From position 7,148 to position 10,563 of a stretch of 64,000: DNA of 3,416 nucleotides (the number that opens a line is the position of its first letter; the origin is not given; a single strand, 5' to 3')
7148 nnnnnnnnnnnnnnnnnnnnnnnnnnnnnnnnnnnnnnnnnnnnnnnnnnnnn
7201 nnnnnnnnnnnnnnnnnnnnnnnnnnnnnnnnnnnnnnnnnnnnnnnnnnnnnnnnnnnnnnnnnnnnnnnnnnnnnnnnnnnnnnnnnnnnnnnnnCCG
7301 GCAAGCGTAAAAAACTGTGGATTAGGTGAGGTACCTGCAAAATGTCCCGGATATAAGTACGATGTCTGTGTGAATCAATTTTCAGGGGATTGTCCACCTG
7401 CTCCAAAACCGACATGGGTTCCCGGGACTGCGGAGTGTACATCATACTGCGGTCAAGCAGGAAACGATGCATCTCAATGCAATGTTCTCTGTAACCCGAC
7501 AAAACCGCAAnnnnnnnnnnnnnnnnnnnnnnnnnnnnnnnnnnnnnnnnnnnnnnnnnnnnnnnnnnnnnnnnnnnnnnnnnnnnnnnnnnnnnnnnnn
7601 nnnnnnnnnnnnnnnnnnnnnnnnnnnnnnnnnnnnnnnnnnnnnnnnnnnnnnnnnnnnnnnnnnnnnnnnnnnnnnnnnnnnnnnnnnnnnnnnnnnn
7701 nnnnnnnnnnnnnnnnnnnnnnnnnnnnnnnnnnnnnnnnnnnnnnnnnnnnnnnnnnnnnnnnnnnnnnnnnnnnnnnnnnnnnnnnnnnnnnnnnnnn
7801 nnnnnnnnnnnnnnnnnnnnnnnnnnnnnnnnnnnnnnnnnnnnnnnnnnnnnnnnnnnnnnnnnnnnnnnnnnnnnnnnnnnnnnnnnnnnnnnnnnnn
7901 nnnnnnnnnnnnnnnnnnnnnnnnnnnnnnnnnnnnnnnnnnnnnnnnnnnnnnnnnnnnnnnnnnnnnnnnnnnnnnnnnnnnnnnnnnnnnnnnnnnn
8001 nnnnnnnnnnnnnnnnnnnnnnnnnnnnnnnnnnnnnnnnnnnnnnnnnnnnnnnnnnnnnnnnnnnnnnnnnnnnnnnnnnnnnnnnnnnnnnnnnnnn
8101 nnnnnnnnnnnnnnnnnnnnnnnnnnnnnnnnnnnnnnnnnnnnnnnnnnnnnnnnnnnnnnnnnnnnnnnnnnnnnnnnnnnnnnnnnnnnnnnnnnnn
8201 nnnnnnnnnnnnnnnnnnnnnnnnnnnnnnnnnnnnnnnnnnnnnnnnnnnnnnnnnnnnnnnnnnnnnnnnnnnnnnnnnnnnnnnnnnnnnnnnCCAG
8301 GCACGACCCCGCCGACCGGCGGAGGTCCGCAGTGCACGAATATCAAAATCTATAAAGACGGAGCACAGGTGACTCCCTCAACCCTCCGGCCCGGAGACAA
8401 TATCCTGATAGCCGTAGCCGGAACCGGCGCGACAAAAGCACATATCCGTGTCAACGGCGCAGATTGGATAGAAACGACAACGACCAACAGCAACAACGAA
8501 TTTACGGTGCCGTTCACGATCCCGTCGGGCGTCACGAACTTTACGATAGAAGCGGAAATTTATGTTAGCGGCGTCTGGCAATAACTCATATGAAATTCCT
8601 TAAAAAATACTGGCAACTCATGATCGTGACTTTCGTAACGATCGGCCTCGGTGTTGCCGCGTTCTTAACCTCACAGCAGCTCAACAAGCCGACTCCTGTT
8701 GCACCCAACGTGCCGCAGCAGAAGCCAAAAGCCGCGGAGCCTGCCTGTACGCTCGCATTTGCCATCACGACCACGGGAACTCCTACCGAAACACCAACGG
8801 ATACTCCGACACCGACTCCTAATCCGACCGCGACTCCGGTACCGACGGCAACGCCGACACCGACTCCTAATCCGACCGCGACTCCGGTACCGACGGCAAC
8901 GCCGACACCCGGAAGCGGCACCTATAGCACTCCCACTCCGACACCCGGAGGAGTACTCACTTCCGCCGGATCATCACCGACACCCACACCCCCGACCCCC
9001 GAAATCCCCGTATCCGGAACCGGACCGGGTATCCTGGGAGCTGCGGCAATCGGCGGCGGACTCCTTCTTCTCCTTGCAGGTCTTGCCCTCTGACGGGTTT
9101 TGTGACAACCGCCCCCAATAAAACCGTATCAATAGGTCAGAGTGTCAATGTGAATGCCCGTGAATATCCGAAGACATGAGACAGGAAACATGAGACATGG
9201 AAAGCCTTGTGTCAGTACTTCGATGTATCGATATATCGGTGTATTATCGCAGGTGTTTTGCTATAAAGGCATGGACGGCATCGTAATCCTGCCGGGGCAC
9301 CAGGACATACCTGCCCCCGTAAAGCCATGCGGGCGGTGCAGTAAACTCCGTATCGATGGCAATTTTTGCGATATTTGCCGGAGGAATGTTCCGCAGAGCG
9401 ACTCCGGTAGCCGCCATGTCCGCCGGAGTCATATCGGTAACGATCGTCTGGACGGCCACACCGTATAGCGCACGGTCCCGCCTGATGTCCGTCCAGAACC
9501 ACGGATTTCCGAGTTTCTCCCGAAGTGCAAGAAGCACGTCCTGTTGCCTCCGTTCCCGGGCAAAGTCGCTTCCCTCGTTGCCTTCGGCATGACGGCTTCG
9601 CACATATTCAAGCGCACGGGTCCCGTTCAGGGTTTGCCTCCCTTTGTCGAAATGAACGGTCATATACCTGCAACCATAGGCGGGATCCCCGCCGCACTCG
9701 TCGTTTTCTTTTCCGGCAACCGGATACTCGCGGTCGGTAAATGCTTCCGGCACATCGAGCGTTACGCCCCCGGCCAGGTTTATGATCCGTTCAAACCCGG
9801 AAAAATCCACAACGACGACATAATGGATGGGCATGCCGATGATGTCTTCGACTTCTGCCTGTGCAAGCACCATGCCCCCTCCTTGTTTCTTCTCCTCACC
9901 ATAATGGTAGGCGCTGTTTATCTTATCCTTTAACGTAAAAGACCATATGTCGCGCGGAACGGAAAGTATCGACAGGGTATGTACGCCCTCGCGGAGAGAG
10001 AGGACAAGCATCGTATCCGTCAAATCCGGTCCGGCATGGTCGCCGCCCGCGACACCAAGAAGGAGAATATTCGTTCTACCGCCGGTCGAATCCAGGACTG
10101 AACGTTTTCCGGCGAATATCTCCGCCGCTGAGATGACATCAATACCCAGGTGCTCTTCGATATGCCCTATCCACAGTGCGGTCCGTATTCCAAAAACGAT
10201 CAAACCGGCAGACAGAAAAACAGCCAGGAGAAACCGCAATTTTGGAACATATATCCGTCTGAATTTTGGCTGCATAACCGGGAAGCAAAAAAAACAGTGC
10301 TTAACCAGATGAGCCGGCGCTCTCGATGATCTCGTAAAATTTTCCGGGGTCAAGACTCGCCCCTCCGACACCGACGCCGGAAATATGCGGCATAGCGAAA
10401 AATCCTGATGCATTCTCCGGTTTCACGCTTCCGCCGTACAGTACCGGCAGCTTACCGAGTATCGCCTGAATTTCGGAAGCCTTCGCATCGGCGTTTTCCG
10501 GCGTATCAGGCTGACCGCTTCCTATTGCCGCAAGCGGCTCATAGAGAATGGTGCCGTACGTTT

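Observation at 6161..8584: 807-aa protein built from two previously undescribed cysteine-rich repeat families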

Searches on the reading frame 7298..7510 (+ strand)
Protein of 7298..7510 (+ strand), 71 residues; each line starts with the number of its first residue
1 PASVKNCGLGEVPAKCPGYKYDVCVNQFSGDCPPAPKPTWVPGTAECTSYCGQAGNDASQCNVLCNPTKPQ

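Call 65: predict_structure(alignment_id=A6)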
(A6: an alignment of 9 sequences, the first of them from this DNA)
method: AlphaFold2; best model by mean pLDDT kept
length: 71 residues; sequences in the alignment: 9
mean_pLDDT: 71.1   pTM: 0.37
mean pLDDT of the five models: 71.1, 69.3, 68.9, 56.8, 56.2
residues with pLDDT >= 90: 0; 70-90: 44; 50-70: 21; < 50: 6
segments of 3 or more residues with pLDDT < 50: 1-3, 69-71
pLDDT, mean of each block of 10 residues (from residue 1): 64 78 79 63 72 76 69 41
secondary structure, 60 per line:
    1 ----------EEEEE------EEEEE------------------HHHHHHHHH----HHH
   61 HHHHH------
elements in order: E11-15 E22-26 H45-53 H58-65

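Call 68: fold_search(model_id=the predicted structure, library=pdb)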
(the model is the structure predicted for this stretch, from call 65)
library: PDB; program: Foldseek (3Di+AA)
matches with E <= 10: 7; with E <= 0.001: 0
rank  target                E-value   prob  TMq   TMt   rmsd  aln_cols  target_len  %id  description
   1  5vbl_B                5.7e+00  0.02  0.22  0.05  12.4        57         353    7  Structure of apelin receptor in complex with agonist peptide (released 2017-05-31)
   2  9liq_A                6.1e+00  0.02  0.26  0.06  11.9        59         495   14  CryoEM Structures Uncover the Unexpected Hinges of IscB for Enhanced Gene Editing (released 2026-01-21)
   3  7o74_A                7.0e+00  0.06  0.30  0.15   7.6        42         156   24  Structure of cyanase from Pseudomonas lactis (released 2021-04-21)
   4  3szs_A                8.2e+00  0.13  0.26  0.44   0.5        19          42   32  Crystal structure analysis of hellethionin D (released 2012-07-25)
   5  5o4o_C                8.8e+00  0.04  0.26  0.06   7.7        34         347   24  HER3 in complex with Fab MF3178 (released 2018-05-16)
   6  3wsy_A                9.4e+00  0.03  0.24  0.03   9.7        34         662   26  SorLA Vps10p domain in complex with its own propeptide fragment (released 2015-02-04)
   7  6i31_A                9.4e+00  0.02  0.21  0.26  10.3        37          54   19  Crystal structure of the tick chemokine-binding protein Evasin-3 (released 2019-06-19)

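Call 85: find_homologous_proteins(query=A6, max_evalue=10)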
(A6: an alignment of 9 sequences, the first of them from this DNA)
Query A6 (9 sequences): 15 candidates shared short words with the query, none scored E <= 10.

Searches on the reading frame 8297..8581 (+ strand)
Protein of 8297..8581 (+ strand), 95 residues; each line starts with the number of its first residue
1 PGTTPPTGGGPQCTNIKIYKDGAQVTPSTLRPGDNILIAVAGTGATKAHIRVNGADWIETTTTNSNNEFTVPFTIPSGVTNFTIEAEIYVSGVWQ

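Call 36: find_related_loci(query=A2, collection=genome_contigs, flank=10000)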
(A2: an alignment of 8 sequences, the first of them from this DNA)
Query A2 (95 aa) in genome_contigs; peptide patterns used: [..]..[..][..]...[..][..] (x = any residue, [..] = any of these).
46 stretches matched a pattern; 7 encode a relative of the query (tblastn E <= 1e-3); 7 distinct loci.
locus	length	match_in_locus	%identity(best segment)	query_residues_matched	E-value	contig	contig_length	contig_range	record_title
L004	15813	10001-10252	60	12-95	2e-34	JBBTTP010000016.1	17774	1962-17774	MAG: Patescibacteria group bacterium isolate H52-bin037_1 H52_bin037_1_000000000016, whole genome shotgun sequence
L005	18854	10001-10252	61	12-95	1e-33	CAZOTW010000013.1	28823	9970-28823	MAG TPA_asm: uncultured Gammaproteobacteria bacterium isolate SRP080215_co1_129 genome assembly, contig: NODE_613_length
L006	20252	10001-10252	64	12-95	8e-33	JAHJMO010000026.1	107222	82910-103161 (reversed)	MAG: Patescibacteria group bacterium isolate Old_saline.mb.45 Old_saline.mb.45_k141_751939, whole genome shotgun sequenc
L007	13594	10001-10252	55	12-95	3e-30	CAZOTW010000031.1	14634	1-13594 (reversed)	MAG TPA_asm: uncultured Gammaproteobacteria bacterium isolate SRP080215_co1_129 genome assembly, contig: NODE_3441_lengt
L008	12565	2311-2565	59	12-95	2e-28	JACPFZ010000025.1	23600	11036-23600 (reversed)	MAG: Candidatus Gottesmanbacteria bacterium isolate NC_groundwater_374_Ag_B-0.1um_46_9 GD18-4_B1_scaffold_657983, whole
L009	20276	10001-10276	47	4-95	3e-27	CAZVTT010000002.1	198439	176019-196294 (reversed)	MAG TPA_asm: uncultured Gammaproteobacteria bacterium isolate SRP292972_co1_32 genome assembly, contig: NODE_96_length_1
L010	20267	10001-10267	45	11-95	7e-24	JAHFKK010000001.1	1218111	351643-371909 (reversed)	MAG: Candidatus Gottesmanbacteria bacterium isolate nzgw408 NODE_1_length_1218112_cov_6.992134, whole genome shotgun seq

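Call 40: predict_structure(alignment_id=A1)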
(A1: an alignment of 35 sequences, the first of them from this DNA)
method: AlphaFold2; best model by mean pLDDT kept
length: 95 residues; sequences in the alignment: 35
mean_pLDDT: 89.5   pTM: 0.78
mean pLDDT of the five models: 89.5, 87.4, 86.2, 86.2, 85.9
residues with pLDDT >= 90: 72; 70-90: 11; 50-70: 11; < 50: 1
segments of 3 or more residues with pLDDT < 50: none
pLDDT, mean of each block of 10 residues (from residue 1): 54 85 92 96 95 96 97 93 94 94
secondary structure, 60 per line:
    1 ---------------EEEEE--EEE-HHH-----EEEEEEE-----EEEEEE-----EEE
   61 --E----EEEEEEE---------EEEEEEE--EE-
elements in order: E16-20 E23-25 E35-41 E47-52 E58-60 E68-74 E84-90

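Call 82: search_solved_structures(query=A1, max_evalue=10)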
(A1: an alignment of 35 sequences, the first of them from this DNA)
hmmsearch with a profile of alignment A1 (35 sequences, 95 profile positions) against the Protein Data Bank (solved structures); distinct sequences matched with E-value up to 10: 11.
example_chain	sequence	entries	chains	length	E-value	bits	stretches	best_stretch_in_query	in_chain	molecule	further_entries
2cdo_A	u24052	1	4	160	0.11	15.7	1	36-94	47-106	BETA-AGARASE 1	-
3m62_B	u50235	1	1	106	0.14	15.4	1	16-50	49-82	UV excision repair protein RAD23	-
2cdp_A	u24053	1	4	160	0.15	15.3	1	35-94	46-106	BETA-AGARASE 1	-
7yr6_E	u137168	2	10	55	0.78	12.9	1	28-55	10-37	Translational regulator CsrA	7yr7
3oo2_A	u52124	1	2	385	1.1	12.4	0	8-39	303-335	Alanine racemase 1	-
5o60_Q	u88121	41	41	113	1.1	12.4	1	25-71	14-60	50S ribosomal protein L19 | Large ribosomal subunit protein bL19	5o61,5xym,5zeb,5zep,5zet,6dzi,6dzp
4a3q_A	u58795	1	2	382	1.1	12.4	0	8-39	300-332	ALANINE RACEMASE 1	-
5z38_E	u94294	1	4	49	1.2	12.4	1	28-54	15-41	Truncated-CsrA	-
8crx_o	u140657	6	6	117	1.4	12.1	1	26-71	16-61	50S ribosomal protein L19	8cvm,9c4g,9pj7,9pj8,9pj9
6g56_A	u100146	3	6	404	1.4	12.1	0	8-39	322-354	Alanine racemase 1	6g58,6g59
2auj_D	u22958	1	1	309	2.7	11.2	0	65-90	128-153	DNA-directed RNA polymerase beta' chain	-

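Call 94: fold_search(model_id=the predicted structure, library=pdb)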
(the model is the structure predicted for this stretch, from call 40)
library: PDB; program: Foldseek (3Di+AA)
matches with E <= 10: 1088; with E <= 0.001: 0
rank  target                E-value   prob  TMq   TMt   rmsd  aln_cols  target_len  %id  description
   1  3wyr_A                3.9e-02  1.00  0.53  0.29   3.6        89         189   12  Crystal structure of Killer cell immunoglobulin-like receptor 2DL4 (released 2015-03-18)
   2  7r3t_B                4.6e-02  0.92  0.38  0.24   6.3        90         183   21  Crystal structure of the Dimeric C-terminal Big_2-CBM56 domains from Paenibacillus illinoisensis (Bacillus circulans I (released 2023-02-22)
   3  3aqz_A                4.8e-02  1.00  0.49  0.47   3.1        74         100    9  Crystal structure of Plodia interpunctella beta-GRP/GNBP3 N-terminal domain with laminarihexaoses (released 2011-06-22)
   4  3aqy_B                4.8e-02  1.00  0.48  0.46   3.5        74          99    8  Crystal structure of Plodia interpunctella beta-GRP/GNBP3 N-terminal domain (released 2011-06-22)
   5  5t7a_A                5.4e-02  0.98  0.41  0.42   3.9        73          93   15  Crystal structure of Br derivative BhCBM56 (released 2017-08-23)
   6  3aqx_B                6.3e-02  1.00  0.48  0.46   3.4        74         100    9  Crystal structure of Bombyx mori beta-GRP/GNBP3 N-terminal domain with laminarihexaoses (released 2011-06-22)
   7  7quz_AAA              6.3e-02  0.87  0.37  0.23   6.4        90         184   20  Crystal structure of the SeMet octameric C-terminal Big_2-CBM56 domains from Paenibacillus illinoisensis (Bacillus c (released 2023-02-01)
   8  3aqx_A                6.7e-02  1.00  0.48  0.46   3.0        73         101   10  Crystal structure of Bombyx mori beta-GRP/GNBP3 N-terminal domain with laminarihexaoses (released 2011-06-22)
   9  3aqz_B                7.1e-02  1.00  0.50  0.47   3.0        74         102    8  Crystal structure of Plodia interpunctella beta-GRP/GNBP3 N-terminal domain with laminarihexaoses (released 2011-06-22)
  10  3h8n                  8.3e-02  0.99  0.46  0.25   3.5        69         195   14  Crystal Structure Analysis of KIR2DS4 (released 2009-10-20)
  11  7quz_BBB              9.3e-02  0.80  0.38  0.23   7.9        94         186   20  Crystal structure of the SeMet octameric C-terminal Big_2-CBM56 domains from Paenibacillus illinoisensis (Bacillus c (released 2023-02-01)
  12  7quz_DDD              1.1e-01  0.75  0.37  0.23   7.9        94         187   20  Crystal structure of the SeMet octameric C-terminal Big_2-CBM56 domains from Paenibacillus illinoisensis (Bacillus c (released 2023-02-01)
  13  5t7a_B                1.2e-01  0.94  0.41  0.42   3.9        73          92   15  Crystal structure of Br derivative BhCBM56 (released 2017-08-23)
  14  6p9h_A                1.3e-01  0.80  0.41  0.36   9.4        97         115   15  Crystal structure of human anti staphylococcus aureus antibody STAU-281 Fab in complex with IsdB NEAT2 domain (released 2020-06-17)
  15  5gr3                  1.5e-01  0.98  0.50  0.08   4.5        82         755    7  Crystal structure of branching enzyme L541A/W655A mutant from Cyanothece sp. ATCC 51142 (released 2017-08-16)
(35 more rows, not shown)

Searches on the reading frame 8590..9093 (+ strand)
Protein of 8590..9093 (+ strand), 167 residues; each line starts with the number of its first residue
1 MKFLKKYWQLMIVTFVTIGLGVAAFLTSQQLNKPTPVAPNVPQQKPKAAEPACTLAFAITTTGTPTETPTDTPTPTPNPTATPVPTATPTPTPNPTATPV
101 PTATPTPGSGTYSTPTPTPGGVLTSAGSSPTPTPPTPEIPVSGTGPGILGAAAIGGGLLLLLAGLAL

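Call 10: search_protein_families(library=pfam, proteins=[window:8590-9093:+], max_evalue=0.001)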
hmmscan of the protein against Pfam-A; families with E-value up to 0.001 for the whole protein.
window:8590-9093:+ (167 aa): 0 families

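Call 12: search_protein_families(library=ncbifam, proteins=[window:8590-9093:+], max_evalue=1)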
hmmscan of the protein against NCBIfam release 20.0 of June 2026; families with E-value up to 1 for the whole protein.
window:8590-9093:+ (167 aa): 4 families
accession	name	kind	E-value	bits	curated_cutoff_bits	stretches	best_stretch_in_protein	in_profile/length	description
NF033761.1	gliding_GltJ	equivalog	0.028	13.5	450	1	14-119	383-489/671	adventurous gliding motility protein GltJ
NF041620.1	MXAN_5187_fam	hypoth_equivalog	0.16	11.6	200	1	38-137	349-445/601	MXAN_5187 family protein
NF040486.1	SrfA_fam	subfamily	0.23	10.8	150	1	7-99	224-306/438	SrfA family protein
NF037973.1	metallo_SslE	exception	0.78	7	3000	1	68-128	45-99/1519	lipoprotein metalloprotease SslE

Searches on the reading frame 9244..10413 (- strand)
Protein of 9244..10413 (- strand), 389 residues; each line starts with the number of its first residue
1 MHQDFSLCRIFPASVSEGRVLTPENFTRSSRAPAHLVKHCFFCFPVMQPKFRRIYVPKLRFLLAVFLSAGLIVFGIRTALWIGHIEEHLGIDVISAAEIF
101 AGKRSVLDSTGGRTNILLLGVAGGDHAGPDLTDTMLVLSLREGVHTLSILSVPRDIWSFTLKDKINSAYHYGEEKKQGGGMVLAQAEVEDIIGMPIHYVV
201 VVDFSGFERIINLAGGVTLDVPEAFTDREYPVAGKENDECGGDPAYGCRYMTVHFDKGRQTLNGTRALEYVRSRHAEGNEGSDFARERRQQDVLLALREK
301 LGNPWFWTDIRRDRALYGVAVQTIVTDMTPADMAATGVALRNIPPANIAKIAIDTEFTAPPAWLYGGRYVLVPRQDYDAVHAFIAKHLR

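Call 10: search_protein_families(library=pfam, proteins=[window:9244-10413:-], max_evalue=0.001)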
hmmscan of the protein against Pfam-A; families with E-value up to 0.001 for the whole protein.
window:9244-10413:- (389 aa): 1 family
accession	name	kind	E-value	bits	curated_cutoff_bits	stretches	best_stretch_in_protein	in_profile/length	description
PF03816.19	LytR_cpsA_psr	-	4.4e-32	111.8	24.6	1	132-301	2-148/150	LytR_cpsA_psr family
